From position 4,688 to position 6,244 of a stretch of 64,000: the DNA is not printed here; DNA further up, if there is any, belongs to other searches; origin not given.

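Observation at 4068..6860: Divergent pair of unannotatable proteins next to a LOG/TIGR00725 (SLOG) Rossmann protein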

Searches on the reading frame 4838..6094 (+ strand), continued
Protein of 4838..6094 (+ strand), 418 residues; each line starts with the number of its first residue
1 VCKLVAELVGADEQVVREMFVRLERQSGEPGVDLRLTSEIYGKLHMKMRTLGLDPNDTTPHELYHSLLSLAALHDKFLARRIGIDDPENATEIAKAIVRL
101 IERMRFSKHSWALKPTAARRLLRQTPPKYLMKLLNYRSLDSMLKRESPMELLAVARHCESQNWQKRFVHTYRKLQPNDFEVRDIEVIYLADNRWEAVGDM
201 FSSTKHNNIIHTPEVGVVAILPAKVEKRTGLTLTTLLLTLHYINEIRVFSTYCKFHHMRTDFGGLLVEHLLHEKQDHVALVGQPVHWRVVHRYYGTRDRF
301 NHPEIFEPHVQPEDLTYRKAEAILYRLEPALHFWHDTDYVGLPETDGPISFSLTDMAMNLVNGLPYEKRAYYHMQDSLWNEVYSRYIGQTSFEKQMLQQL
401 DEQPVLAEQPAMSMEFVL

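Call 55: search_protein_families(library=ncbifam, proteins=[L009:4454-5926:+, L045:2375-3004:-, P0138], max_evalue=0.01)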
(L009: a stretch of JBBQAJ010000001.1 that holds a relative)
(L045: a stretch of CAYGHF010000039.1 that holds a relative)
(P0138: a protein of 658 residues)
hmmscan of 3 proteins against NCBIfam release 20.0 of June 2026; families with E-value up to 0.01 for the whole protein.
L009:4454-5926:+ (490 aa): 5 families
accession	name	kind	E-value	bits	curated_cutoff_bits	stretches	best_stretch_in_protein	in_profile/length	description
TIGR01668.1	YqeG_hyp_ppase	hypoth_equivalog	3.1e-08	33.3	89.1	1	32-162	12-131/170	YqeG family HAD IIIA-type phosphatase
NF040950.1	archin_ph_syn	equivalog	7.1e-05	22.7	180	1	292-378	24-104/191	archaetidylinositol phosphate synthase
TIGR00560.1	pgsA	equivalog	0.00017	22.1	109.1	1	293-417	3-127/183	CDP-diacylglycerol--glycerol-3-phosphate 3-phosphatidyltransferase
TIGR03351.1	PhnX-like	hypoth_equivalog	0.00026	21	218.9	1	71-162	95-185/220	phosphonatase-like hydrolase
NF007854.0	PRK10563.1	equivalog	0.0014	18.3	211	1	109-162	129-181/221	6-phosphogluconate phosphatase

L045:2375-3004:- (209 aa): 6 families
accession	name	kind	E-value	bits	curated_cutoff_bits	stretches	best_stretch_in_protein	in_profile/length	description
TIGR00560.1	pgsA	equivalog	8.6e-12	45.9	109.1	1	49-181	41-178/183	CDP-diacylglycerol--glycerol-3-phosphate 3-phosphatidyltransferase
NF038086.1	anchor_synt_A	exception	1.4e-05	25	200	1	45-82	35-73/222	protein sorting system archaetidylserine synthase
NF008090.0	PRK10832.1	equivalog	8.5e-05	22.7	304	1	49-146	40-142/182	CDP-diacylglycerol--glycerol-3-phosphate 3-phosphatidyltransferase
NF040950.1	archin_ph_syn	equivalog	0.00049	20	180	1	48-94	57-104/191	archaetidylinositol phosphate synthase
TIGR04217.1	archae_ser_T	exception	0.005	16.6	200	1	50-80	42-72/221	archaetidylserine synthase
NF053678.1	ClpnSynClsA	equivalog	0.0052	17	240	1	48-91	37-81/180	cardiolipin synthase ClsA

P0138 (658 aa): 4 families
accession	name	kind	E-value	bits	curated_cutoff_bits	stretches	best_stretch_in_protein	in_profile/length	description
TIGR00730.1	TIGR00730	subfamily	2.8e-42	144.5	96.35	1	462-636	1-175/178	TIGR00730 family Rossman fold protein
TIGR00725.1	TIGR00725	hypoth_equivalog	7e-13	48.3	106.9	1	464-578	4-114/159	TIGR00725 family protein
NF058542.1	CtkRMPhLog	equivalog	2e-11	44.2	300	1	478-633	17-172/177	cytokinin riboside 5'-monophosphate phosphoribohydrolase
NF038390.1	Nsidase_PpnN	equivalog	3.4e-06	26.1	450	0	462-513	146-195/450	nucleotide 5'-monophosphate nucleosidase PpnN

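Call 61: search_protein_families(library=pfam, alignment_id=A1, max_evalue=1)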
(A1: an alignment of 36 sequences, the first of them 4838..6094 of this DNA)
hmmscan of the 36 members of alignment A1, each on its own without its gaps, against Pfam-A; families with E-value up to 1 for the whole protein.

A. member 1, window:4838-6094:+ (418 aa): 0 families

B. families by the number of members that match (of 36 scanned): 19 families
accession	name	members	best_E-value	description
PF14837.11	INTS5_N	4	0.021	Integrator complex subunit 5 N-terminus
PF00373.23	FERM_M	2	0.022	FERM central domain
PF19832.4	DUF6313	1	0.0096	Family of unknown function (DUF6313)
PF17910.6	FeoB_Cyto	1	0.014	FeoB cytosolic helical domain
PF06847.16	Arc_PepC_II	1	0.052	Archaeal Peptidase A24 C-terminus Type II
PF22817.2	ApeP-like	1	0.053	ApeP dehydratase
PF06850.17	PHB_depo_C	1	0.071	PHB de-polymerase C-terminus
PF19562.4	DUF6084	1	0.095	Family of unknown function (DUF6084)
PF09613.16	HrpB1_HrpK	1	0.11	Bacterial type III secretion protein (HrpB1_HrpK)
PF00503.26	G-alpha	1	0.11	G-protein alpha subunit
PF10789.14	Phage_RpbA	1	0.12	Phage RNA polymerase binding, RpbA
PF14094.11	DUF4272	1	0.13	Domain of unknown function (DUF4272)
PF16113.10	ECH_2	1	0.13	Enoyl-CoA hydratase/isomerase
PF11015.13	DUF2853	1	0.14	Protein of unknown function (DUF2853)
PF07262.16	CdiI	1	0.17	CDI immunity protein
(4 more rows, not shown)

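Call 63: fold_search(model_id=the predicted structure, library=viral)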
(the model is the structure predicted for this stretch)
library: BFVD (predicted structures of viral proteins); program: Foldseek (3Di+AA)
matches with E <= 10: 143; with E <= 0.001: 0
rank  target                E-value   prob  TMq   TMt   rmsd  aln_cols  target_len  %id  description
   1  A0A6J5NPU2            2.1e-01  0.06  0.10  0.09  26.5       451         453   12  Uncharacterized protein (Fragment) [uncultured Caudovirales phage]
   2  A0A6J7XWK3            3.1e-01  0.06  0.11  0.08  27.5       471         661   12  Uncharacterized protein [uncultured Caudovirales phage]
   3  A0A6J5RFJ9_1          3.4e-01  0.06  0.12  0.06  23.0       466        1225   12  Large polyvalent protein associated domain-containing protein [uncultured Caudovirales phage]
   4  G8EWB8                5.0e-01  0.02  0.07  0.04  39.7       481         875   10  (no name in the UniProt tables at hand)
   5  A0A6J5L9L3            5.7e-01  0.16  0.12  0.26  18.0       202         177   13  IrrE N-terminal-like domain-containing protein [uncultured Caudovirales phage]
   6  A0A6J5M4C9            6.0e-01  0.07  0.15  0.10  22.8       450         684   11  Uncharacterized protein [uncultured Caudovirales phage]
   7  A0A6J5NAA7            6.6e-01  0.04  0.11  0.07  26.8       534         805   10  Uncharacterized protein [uncultured Caudovirales phage]
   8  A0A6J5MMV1            6.9e-01  0.05  0.14  0.09  23.1       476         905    9  Uncharacterized protein [uncultured Caudovirales phage]
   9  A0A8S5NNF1            9.1e-01  0.10  0.13  0.23  16.9       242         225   10  NTP-PPase-like protein [Siphoviridae sp. ctGMq5]
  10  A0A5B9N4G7            9.1e-01  0.03  0.10  0.06  24.4       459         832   12  (no name in the UniProt tables at hand)
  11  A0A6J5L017            1.0e+00  0.02  0.10  0.07  29.6       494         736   12  Uncharacterized protein [uncultured Caudovirales phage]
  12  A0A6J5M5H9            1.0e+00  0.03  0.10  0.08  28.4       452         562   11  Tape_meas_TP901, phage tail tape measure protein, TP901 family, core region [uncultured Caudovirales phage]
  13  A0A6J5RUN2            1.0e+00  0.02  0.09  0.07  27.4       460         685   10  Uncharacterized protein [uncultured Caudovirales phage]
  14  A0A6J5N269            1.2e+00  0.03  0.09  0.06  24.4       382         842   10  Peptidase M23 [uncultured Caudovirales phage]
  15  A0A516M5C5            1.3e+00  0.04  0.11  0.06  22.8       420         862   11  (no name in the UniProt tables at hand)
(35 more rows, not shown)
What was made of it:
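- Tried and rejected: Foldseek against BFVD: best E 0.21 (call 63).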

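Call 65: find_encoding_contigs(protein=P0138, flank=7000, max_places=3)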
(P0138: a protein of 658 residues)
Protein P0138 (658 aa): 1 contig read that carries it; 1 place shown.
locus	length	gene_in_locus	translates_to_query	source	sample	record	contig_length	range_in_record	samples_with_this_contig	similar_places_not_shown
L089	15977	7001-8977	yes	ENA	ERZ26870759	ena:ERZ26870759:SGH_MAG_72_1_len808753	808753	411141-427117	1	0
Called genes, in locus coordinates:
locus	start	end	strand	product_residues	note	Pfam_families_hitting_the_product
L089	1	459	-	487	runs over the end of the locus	PF13328:HD_4, PF01966:HD, PF04607:RelA_SpoT, PF02824:TGS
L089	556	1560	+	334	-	PF00044:Gp_dh_N, PF02800:Gp_dh_C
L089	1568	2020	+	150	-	PF02502:LacAB_rpiB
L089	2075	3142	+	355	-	PF00834:Ribul_P_3_epim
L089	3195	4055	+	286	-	PF13292:DXP_synthase_N, PF00456:Transketolase_N, PF00676:E1_dh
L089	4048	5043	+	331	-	PF02779:Transket_pyr, PF02780:Transketolase_C, PF22613:Transketolase_C_1 (weak)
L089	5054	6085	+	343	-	PF00294:PfkB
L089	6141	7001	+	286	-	PF01116:F_bP_aldolase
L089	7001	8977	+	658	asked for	PF18306:LDcluster4, PF03641:Lysine_decarbox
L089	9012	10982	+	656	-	PF00270:DEAD (faint), PF04851:ResIII, PF17757:UvrB_inter, PF27431:UvrB_3rd, PF00271:Helicase_C, PF12344:UvrB, PF02151:UVR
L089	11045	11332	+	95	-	PF02686:GatC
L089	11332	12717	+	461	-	PF01425:Amidase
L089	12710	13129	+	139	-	-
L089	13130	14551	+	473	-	PF02934:GatB_N, PF02637:GatB_Yqey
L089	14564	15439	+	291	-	PF00483:NTP_transferase, PF12804:NTP_transf_3 (weak)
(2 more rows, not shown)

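Call 69: search_protein_families(library=ncbifam, proteins=[L077:5132-5869:-, L085:5103-5837:-], max_evalue=0.001)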
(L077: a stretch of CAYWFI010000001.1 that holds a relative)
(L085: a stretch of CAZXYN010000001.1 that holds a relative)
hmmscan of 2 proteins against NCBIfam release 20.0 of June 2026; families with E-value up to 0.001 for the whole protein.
L077:5132-5869:- (245 aa): 4 families
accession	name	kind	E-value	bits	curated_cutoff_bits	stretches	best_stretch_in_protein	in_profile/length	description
TIGR00730.1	TIGR00730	subfamily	1.7e-46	158.2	96.35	1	48-223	2-177/178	TIGR00730 family Rossman fold protein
TIGR00725.1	TIGR00725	hypoth_equivalog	3e-15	56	106.9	1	47-162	2-113/159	TIGR00725 family protein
NF058542.1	CtkRMPhLog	equivalog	3.1e-12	46.8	300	1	47-216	2-170/177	cytokinin riboside 5'-monophosphate phosphoribohydrolase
NF038390.1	Nsidase_PpnN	equivalog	2.4e-09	36.5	450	1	62-99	159-196/450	nucleotide 5'-monophosphate nucleosidase PpnN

L085:5103-5837:- (244 aa): 4 families
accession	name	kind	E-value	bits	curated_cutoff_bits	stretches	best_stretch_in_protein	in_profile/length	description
TIGR00730.1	TIGR00730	subfamily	1.3e-42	145.5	96.35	1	48-220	2-174/178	TIGR00730 family Rossman fold protein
TIGR00725.1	TIGR00725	hypoth_equivalog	2.6e-14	53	106.9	1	47-163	2-114/159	TIGR00725 family protein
NF058542.1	CtkRMPhLog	equivalog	1.7e-09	37.8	300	1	48-216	3-170/177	cytokinin riboside 5'-monophosphate phosphoribohydrolase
NF038390.1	Nsidase_PpnN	equivalog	4e-08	32.4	450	1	141-224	246-329/450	nucleotide 5'-monophosphate nucleosidase PpnN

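Call 76: find_related_loci(query=A1, collection=viral_contigs, flank=5000)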
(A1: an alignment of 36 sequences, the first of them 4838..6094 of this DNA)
Query A1 (418 aa) in viral_contigs; peptide patterns used: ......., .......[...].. (x = any residue, [..] = any of these).
29 stretches matched a pattern, but none encodes a relative of the query by tblastn (E <= 1e-3).
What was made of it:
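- No X relatives on 2.9 million viral contigs (call 76).
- Tried and rejected: A viral-contig scan for X gave nothing (call 76).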

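Call 87: search_protein_families(library=pfam, proteins=[L054:1561-2316:-, L052:5184-5915:-, L047:5210-5953:-, L075:2061-3065:-, L016:4000-4647:-, L045:2375-3004:-, L041:5230-5913:-, L009:4454-5926:+], max_evalue=0.1)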
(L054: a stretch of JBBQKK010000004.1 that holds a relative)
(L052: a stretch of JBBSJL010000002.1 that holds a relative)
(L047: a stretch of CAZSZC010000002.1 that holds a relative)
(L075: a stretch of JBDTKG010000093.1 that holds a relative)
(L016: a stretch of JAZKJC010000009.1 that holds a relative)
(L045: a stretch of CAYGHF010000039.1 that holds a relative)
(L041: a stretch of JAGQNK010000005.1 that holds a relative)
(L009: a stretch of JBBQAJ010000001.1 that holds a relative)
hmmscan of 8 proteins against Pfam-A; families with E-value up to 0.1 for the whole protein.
L054:1561-2316:- (251 aa): 1 family
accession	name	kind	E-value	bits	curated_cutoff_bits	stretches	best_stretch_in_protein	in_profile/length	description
PF01066.26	CDP-OH_P_transf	-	1e-07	32.9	22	1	36-180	6-136/152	CDP-alcohol phosphatidyltransferase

L052:5184-5915:- (243 aa): 1 family
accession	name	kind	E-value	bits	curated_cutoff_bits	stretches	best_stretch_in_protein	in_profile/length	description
PF01066.26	CDP-OH_P_transf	-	0.0011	19.8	22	1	45-191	17-138/152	CDP-alcohol phosphatidyltransferase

L047:5210-5953:- (247 aa): 2 families
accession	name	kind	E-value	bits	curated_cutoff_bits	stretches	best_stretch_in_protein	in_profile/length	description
PF05167.17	DUF711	-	0.064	12.5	25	1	140-220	318-384/413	Uncharacterised ACR (DUF711)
PF01066.26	CDP-OH_P_transf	-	0.069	14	22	1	72-214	34-147/152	CDP-alcohol phosphatidyltransferase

L075:2061-3065:- (334 aa): 1 family
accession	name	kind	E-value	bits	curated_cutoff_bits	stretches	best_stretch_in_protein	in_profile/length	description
PF01066.26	CDP-OH_P_transf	-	0.0002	22.2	22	0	107-142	21-52/152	CDP-alcohol phosphatidyltransferase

L016:4000-4647:- (215 aa): 0 families

L045:2375-3004:- (209 aa): 1 family
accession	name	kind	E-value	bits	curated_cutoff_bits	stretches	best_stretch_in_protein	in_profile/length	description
PF01066.26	CDP-OH_P_transf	-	1.9e-13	51.5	22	1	45-157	32-138/152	CDP-alcohol phosphatidyltransferase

L041:5230-5913:- (227 aa): 1 family
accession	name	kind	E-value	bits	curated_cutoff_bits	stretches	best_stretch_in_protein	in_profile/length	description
PF01066.26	CDP-OH_P_transf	-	2.6e-08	34.8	22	1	35-192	3-138/152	CDP-alcohol phosphatidyltransferase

L009:4454-5926:+ (490 aa): 3 families
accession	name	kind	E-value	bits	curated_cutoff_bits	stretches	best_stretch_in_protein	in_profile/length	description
PF01066.26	CDP-OH_P_transf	-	1.9e-09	38.5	22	1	292-422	2-126/152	CDP-alcohol phosphatidyltransferase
PF00702.32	Hydrolase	-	6.5e-06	27.1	26.4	1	39-157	74-188/191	haloacid dehalogenase-like hydrolase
PF13419.12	HAD_2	-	0.086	13.4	23.8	0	113-164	126-176/178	Haloacid dehalogenase-like hydrolase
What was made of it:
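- On CDP-alcohol phosphotransferases (PF01066), for the 220-aa protein: Its syntenic family passes: L045 51.5, L009 38.5, L041 34.8 and L054 32.9 bits (call 87).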
